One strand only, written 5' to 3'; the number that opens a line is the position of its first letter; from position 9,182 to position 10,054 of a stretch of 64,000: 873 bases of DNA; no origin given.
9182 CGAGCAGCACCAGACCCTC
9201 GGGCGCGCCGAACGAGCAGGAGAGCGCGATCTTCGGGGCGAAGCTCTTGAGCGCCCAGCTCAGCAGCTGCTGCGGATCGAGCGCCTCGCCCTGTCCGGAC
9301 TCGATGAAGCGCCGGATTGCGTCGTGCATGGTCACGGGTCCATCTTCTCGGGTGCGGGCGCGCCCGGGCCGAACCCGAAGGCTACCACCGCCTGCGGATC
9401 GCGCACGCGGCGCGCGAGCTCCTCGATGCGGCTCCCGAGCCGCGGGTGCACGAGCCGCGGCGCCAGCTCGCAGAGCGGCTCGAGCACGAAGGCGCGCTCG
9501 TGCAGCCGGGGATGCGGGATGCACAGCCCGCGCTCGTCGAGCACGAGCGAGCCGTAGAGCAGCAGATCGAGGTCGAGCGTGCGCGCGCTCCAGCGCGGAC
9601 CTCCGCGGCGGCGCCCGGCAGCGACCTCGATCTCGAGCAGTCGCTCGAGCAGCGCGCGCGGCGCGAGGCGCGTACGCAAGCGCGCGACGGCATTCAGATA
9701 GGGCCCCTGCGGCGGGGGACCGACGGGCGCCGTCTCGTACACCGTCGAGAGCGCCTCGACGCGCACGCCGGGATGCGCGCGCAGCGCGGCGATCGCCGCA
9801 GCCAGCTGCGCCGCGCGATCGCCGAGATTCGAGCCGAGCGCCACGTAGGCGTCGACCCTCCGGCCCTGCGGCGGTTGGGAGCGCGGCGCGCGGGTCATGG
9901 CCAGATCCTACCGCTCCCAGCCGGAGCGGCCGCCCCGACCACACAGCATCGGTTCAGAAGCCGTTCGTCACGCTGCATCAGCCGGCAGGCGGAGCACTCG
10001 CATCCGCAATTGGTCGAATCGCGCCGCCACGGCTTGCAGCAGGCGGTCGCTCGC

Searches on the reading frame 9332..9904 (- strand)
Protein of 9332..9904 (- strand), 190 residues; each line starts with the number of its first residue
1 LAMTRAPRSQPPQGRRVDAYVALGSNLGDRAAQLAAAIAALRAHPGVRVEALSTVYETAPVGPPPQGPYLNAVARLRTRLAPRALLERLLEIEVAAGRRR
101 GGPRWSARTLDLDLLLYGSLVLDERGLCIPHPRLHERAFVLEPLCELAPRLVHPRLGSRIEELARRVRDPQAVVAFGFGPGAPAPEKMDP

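Call 83: search_protein_families(library=pfam, proteins=[window:9332-9904:-], max_evalue=0.001)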
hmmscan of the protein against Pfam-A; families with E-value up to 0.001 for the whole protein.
window:9332-9904:- (190 aa): 1 family
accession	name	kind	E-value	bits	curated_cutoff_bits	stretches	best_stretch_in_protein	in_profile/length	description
PF01288.25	HPPK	-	2.3e-39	134.8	25.7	1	20-149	1-116/116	7,8-dihydro-6-hydroxymethylpterin-pyrophosphokinase (HPPK)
